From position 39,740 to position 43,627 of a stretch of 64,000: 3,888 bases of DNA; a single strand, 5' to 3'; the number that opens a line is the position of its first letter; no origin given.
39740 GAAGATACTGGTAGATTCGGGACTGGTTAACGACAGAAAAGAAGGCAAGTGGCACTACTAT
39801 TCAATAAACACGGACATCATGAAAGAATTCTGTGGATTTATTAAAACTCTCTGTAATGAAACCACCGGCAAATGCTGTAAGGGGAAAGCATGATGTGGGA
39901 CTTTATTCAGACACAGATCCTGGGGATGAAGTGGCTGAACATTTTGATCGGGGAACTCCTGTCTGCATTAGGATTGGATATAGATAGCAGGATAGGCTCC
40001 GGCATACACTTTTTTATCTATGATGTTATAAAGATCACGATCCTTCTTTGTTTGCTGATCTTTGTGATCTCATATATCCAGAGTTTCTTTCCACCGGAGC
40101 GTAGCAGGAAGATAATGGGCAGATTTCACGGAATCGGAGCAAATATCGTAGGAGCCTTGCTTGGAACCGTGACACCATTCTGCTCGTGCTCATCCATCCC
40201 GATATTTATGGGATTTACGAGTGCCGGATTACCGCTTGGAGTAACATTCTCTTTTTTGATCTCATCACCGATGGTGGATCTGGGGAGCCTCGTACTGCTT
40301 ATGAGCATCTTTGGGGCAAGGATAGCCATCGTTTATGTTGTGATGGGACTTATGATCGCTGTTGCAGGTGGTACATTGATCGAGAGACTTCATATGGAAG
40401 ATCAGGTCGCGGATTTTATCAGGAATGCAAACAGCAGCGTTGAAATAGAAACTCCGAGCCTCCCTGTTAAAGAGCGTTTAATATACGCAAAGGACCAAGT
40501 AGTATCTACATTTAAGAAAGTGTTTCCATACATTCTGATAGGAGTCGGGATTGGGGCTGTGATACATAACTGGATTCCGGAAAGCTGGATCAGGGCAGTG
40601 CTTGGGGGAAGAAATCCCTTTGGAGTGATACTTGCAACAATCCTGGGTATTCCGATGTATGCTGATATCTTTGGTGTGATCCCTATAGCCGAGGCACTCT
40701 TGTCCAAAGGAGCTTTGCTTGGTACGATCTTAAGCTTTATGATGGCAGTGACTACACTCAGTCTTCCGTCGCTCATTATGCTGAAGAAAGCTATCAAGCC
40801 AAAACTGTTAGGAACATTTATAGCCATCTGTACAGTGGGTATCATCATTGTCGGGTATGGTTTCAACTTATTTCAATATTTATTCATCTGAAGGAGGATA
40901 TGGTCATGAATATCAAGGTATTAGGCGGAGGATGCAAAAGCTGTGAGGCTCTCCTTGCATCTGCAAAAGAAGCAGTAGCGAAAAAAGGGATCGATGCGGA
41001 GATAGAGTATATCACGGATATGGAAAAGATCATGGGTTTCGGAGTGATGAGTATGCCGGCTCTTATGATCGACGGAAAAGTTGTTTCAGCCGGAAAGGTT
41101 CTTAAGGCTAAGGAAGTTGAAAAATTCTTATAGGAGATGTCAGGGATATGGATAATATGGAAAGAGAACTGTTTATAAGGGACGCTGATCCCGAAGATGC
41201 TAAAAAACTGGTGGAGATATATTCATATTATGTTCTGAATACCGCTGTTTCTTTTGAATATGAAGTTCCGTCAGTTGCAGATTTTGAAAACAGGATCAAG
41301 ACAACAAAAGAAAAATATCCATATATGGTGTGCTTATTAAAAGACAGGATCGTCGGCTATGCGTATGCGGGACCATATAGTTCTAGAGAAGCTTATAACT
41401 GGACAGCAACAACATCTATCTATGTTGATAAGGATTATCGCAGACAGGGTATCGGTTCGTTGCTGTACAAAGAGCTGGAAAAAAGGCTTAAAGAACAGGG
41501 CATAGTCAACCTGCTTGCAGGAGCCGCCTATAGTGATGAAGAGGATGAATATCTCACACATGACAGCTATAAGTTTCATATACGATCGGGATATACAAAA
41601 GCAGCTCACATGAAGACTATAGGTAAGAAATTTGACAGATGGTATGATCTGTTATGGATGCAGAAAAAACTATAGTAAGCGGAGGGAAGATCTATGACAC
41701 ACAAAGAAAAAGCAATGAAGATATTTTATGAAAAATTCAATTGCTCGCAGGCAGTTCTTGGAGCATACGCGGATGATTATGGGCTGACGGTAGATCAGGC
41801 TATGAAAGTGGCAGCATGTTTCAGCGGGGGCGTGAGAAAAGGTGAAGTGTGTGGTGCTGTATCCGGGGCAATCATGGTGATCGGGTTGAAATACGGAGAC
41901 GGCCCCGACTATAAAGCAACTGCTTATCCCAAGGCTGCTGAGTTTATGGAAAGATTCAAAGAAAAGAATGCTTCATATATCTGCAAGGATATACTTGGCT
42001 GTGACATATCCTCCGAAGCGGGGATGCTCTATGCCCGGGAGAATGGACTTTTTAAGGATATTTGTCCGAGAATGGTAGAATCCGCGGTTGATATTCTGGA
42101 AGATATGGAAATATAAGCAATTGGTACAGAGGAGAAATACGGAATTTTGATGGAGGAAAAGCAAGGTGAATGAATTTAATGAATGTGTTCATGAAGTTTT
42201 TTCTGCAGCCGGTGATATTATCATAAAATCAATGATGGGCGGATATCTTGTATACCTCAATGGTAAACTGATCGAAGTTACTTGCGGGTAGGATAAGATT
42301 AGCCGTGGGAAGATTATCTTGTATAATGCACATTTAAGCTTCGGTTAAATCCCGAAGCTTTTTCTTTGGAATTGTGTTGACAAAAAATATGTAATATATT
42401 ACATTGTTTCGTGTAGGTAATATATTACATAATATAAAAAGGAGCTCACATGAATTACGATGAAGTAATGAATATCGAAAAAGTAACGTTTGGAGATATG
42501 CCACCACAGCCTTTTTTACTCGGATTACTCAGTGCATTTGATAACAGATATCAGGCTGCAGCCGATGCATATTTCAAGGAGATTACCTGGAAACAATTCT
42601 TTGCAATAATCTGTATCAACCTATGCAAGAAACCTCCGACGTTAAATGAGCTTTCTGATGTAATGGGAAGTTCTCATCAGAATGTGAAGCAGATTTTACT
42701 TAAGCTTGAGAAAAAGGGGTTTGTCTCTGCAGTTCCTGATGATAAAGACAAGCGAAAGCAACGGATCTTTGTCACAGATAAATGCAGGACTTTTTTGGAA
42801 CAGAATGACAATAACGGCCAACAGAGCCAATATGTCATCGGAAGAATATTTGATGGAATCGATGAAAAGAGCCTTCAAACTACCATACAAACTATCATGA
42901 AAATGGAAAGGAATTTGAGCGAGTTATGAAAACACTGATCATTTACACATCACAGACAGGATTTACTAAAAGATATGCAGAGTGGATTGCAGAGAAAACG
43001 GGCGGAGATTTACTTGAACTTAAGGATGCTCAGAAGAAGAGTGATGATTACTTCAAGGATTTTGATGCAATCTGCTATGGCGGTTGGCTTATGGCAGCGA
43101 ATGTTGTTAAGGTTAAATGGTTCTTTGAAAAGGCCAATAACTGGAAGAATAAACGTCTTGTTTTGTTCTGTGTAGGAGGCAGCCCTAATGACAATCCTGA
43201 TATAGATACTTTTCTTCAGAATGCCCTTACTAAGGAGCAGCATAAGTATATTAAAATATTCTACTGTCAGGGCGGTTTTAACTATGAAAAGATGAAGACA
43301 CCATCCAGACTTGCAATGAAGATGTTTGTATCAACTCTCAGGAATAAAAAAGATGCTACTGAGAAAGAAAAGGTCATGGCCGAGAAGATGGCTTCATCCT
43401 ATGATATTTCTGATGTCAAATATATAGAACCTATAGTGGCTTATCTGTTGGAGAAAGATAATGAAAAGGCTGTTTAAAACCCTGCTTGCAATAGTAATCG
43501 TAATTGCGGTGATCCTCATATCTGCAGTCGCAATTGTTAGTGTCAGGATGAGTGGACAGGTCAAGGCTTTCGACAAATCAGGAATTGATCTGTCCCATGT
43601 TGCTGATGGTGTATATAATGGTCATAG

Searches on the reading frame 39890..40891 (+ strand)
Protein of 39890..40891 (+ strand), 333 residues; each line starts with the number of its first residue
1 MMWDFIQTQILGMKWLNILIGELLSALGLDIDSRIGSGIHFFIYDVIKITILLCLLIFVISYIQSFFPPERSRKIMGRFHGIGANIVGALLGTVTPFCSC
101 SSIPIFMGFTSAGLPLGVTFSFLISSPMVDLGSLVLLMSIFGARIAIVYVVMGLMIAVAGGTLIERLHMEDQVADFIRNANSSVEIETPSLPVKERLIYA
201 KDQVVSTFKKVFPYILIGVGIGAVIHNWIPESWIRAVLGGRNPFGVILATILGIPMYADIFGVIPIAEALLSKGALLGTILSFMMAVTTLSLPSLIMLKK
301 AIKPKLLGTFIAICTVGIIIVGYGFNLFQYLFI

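Call 24: search_protein_families(library=pfam, proteins=[window:39890-40891:+], max_evalue=0.001)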
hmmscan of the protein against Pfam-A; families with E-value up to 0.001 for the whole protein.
window:39890-40891:+ (333 aa): 1 family
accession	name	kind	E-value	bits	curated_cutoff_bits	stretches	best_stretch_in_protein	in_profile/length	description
PF03773.19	ArsP_1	-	7.3e-63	212.9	32.3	1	39-326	6-293/294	Predicted permease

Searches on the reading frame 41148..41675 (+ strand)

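Call 24: search_protein_families(library=pfam, proteins=[window:41148-41675:+], max_evalue=0.001)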
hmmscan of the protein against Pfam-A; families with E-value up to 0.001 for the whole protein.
window:41148-41675:+ (175 aa): 4 families
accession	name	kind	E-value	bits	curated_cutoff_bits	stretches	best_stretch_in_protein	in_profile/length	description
PF13420.13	Acetyltransf_4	-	2e-27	96.6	24.3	1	10-170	1-155/155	Acetyltransferase (GNAT) domain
PF00583.31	Acetyltransf_1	-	1.9e-13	51.1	20.7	1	36-120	14-96/116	Acetyltransferase (GNAT) family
PF13508.13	Acetyltransf_7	-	3.7e-10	40.5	27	1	59-122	5-65/84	Acetyltransferase (GNAT) domain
PF13673.13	Acetyltransf_10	-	6.5e-09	36.3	23.6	1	35-120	12-86/128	Acetyltransferase (GNAT) domain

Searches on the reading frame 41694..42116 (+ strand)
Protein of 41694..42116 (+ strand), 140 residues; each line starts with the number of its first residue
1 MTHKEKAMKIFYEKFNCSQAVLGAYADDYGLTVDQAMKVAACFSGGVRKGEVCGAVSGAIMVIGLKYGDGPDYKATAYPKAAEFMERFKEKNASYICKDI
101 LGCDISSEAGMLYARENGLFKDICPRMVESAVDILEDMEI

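Call 24: search_protein_families(library=pfam, proteins=[window:41694-42116:+], max_evalue=0.001)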
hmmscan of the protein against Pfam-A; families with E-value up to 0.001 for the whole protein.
window:41694-42116:+ (140 aa): 1 family
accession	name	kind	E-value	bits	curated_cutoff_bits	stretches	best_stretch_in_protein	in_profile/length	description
PF09719.15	C_GCAxxG_C_C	-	1.9e-33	115.5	27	1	15-138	1-118/118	Putative redox-active protein (C_GCAxxG_C_C)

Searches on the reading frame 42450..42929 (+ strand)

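Call 24: search_protein_families(library=pfam, proteins=[window:42450-42929:+], max_evalue=0.001)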
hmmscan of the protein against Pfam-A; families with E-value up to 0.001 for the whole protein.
window:42450-42929:+ (159 aa): 3 families
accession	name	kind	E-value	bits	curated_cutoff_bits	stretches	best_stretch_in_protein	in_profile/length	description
PF01047.28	MarR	-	9.6e-07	29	24.6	1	45-103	1-58/59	MarR family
PF12802.13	MarR_2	-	4.8e-06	27.1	27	1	62-102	18-60/61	MarR family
PF13463.12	HTH_27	-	0.00027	21.6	22.2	1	49-111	5-67/68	Winged helix DNA-binding domain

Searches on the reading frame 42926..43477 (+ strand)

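Call 24: search_protein_families(library=pfam, proteins=[window:42926-43477:+], max_evalue=0.001)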
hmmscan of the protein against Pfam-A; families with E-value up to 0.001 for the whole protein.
window:42926-43477:+ (183 aa): 3 families
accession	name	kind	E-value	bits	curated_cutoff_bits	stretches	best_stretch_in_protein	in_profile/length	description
PF12724.12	Flavodoxin_5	-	7.5e-17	62.4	27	1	4-143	1-143/145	Flavodoxin domain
PF12641.12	Flavodoxin_3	-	4.7e-09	36.7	27.5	1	4-132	1-122/160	Flavodoxin domain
PF00258.30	Flavodoxin_1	-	0.00014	22.5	25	0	5-45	1-42/143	Flavodoxin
